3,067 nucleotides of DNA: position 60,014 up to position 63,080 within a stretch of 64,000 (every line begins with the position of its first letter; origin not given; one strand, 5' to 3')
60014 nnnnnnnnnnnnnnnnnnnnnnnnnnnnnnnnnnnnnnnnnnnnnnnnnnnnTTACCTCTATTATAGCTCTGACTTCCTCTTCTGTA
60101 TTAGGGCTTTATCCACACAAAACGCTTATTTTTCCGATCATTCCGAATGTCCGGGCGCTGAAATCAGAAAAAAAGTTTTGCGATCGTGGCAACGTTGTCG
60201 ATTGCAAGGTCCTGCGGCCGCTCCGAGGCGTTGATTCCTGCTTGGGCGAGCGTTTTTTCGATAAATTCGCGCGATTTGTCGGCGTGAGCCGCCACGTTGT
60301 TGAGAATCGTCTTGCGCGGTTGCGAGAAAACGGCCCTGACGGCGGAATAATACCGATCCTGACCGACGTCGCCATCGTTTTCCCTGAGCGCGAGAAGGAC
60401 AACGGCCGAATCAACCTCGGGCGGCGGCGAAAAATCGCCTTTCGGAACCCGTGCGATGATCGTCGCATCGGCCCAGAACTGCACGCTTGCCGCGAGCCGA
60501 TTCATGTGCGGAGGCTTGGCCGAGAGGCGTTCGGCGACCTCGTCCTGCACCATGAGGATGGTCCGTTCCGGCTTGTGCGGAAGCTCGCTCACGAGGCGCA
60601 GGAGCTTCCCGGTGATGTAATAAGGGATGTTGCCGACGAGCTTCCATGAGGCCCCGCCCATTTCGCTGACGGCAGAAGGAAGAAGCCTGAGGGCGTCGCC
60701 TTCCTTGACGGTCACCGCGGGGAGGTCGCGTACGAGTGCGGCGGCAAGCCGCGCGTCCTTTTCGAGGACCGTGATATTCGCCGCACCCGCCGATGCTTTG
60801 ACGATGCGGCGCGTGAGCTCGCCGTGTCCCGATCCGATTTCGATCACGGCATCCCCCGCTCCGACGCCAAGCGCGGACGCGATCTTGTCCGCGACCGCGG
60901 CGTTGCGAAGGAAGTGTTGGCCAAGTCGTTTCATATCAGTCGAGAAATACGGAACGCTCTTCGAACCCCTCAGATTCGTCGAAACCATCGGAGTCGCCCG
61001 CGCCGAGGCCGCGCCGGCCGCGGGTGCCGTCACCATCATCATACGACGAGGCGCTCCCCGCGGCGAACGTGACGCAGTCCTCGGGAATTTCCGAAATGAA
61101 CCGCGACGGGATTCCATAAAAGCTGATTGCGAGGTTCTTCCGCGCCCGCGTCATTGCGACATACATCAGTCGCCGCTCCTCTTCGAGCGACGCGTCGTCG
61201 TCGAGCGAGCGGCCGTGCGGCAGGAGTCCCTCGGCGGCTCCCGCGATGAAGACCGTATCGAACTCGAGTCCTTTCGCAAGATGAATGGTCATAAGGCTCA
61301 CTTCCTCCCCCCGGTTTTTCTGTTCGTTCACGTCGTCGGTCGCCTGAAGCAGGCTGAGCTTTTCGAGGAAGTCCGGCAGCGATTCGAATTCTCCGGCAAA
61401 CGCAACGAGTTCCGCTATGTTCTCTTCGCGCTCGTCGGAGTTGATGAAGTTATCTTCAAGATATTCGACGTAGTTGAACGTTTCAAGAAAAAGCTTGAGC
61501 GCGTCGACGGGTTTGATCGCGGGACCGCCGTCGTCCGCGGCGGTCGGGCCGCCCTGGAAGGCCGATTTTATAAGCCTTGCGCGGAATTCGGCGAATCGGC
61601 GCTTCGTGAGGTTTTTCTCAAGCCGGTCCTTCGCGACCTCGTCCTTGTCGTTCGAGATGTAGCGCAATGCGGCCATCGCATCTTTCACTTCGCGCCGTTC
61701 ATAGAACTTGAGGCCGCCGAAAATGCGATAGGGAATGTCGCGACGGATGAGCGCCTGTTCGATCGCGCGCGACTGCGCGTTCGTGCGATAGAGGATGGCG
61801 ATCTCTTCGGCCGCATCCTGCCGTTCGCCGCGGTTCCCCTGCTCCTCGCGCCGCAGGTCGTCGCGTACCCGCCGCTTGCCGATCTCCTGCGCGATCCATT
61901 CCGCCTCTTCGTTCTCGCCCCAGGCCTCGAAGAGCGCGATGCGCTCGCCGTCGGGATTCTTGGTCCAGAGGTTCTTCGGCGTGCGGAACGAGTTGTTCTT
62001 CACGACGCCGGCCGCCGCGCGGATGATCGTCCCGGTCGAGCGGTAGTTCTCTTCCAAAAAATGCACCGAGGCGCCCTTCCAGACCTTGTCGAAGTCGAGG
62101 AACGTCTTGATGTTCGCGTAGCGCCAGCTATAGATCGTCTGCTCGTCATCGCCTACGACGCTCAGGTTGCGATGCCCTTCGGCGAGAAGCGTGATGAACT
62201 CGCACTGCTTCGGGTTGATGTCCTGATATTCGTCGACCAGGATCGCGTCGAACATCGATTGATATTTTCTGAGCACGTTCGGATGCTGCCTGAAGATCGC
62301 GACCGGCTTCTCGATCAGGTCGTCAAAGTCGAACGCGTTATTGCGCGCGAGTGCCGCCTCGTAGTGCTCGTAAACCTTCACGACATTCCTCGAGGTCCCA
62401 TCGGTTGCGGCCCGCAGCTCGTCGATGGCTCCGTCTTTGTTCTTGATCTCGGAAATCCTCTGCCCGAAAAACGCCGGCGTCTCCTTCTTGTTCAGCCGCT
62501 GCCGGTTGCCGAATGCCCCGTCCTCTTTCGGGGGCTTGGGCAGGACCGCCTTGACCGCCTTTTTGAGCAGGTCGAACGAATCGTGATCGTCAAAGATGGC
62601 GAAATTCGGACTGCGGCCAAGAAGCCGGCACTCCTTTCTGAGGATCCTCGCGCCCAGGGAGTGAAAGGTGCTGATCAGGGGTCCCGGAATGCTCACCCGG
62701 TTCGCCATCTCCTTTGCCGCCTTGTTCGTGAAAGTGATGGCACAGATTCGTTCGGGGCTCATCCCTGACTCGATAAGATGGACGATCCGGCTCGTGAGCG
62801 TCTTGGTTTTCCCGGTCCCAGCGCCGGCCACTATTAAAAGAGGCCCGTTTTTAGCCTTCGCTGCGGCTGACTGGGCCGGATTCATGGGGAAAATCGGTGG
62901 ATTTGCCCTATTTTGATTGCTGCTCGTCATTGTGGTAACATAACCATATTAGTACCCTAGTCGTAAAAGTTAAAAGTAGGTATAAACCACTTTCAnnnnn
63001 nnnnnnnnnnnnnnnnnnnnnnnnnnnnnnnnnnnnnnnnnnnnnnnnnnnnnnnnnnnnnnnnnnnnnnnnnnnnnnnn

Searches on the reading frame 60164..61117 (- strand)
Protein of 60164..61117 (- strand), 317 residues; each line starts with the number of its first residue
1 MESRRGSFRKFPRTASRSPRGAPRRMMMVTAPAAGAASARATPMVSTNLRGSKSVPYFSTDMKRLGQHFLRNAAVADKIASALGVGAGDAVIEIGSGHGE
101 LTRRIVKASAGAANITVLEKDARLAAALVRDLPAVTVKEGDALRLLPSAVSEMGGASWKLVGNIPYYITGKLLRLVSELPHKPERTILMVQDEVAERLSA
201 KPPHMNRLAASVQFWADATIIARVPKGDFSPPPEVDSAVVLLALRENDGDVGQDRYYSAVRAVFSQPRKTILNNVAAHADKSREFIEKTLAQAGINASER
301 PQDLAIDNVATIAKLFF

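Call 48: find_encoding_contigs(protein=window:60164-61117:-, flank=10000, max_places=2)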
Protein window:60164-61117:- (317 aa): no gene with exactly this product is on record in the collection.

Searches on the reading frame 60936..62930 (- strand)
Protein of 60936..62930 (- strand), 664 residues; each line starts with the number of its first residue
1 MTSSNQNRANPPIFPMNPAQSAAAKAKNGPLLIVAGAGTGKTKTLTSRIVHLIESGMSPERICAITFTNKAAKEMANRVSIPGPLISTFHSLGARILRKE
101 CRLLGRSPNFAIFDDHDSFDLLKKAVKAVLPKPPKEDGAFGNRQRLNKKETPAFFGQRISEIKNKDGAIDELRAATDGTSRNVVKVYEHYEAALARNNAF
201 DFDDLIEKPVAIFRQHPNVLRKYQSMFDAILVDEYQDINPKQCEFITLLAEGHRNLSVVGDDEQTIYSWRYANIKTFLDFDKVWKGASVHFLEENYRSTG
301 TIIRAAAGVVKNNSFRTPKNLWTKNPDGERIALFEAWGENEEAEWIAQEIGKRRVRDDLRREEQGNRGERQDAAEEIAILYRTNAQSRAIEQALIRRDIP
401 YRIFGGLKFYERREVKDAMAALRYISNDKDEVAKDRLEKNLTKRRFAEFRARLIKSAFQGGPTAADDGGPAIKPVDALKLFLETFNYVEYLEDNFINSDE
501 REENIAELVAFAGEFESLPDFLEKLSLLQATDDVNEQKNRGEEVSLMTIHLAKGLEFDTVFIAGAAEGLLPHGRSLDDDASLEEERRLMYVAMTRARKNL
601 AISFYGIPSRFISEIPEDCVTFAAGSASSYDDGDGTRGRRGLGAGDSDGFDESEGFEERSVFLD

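Call 47: find_encoding_contigs(protein=window:60936-62930:-, flank=10000, max_places=2)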
Protein window:60936-62930:- (664 aa): no gene with exactly this product is on record in the collection.
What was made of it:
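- Tried and rejected: Two contig look-ups failed because my ORF starts differed from the called genes (calls 47, 48).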

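Call 50: find_encoding_contigs(protein=window:60936-62885:-, flank=10000, max_places=2)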
Protein window:60936-62885:- (649 aa): 1 contig read that carries it; 1 place shown.
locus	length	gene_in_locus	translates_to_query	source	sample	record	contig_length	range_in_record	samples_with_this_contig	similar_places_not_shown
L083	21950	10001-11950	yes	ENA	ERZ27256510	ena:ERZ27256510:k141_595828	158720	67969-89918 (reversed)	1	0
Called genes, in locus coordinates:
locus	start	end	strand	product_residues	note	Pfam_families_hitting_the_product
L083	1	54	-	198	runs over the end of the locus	-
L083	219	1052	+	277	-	PF03721:UDPG_MGDP_dh_N, PF00984:UDPG_MGDP_dh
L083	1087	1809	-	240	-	-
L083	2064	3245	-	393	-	PF00579:tRNA-synt_1b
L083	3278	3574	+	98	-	-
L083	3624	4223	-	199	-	PF00574:CLP_protease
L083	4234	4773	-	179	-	PF00719:Pyrophosphatase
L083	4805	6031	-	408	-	PF08529:NusA_N, PF00575:S1 (faint), PF13184:KH_NusA_1st, PF26594:KH_NusA_2nd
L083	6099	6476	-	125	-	PF02021:UPF0102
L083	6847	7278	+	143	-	-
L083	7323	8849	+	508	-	PF13541:ChlI, PF00158:Sigma54_activat (faint), PF01078:Mg_chelatase, PF07728:AAA_5, PF13335:Mg_chelatase_C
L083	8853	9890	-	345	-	PF23446:LysM1_NFP_LYK (faint), PF23473:LysM3_LYK4_5 (weak), PF23577:LysM_RLK (faint), PF01476:LysM, PF01551:Peptidase_M23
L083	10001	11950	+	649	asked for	PF00580:UvrD-helicase, PF01443:Viral_helicase1 (faint), PF13245:AAA_19, PF13604:AAA_30 (faint), PF13361:UvrD_C, PF13538:UvrD_C_2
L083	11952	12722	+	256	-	PF00398:RrnaAD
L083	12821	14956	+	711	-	PF00801:PKD (weak), PF18911:PKD_4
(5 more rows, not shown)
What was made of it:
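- Tried and rejected: A third start worked (call 50).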
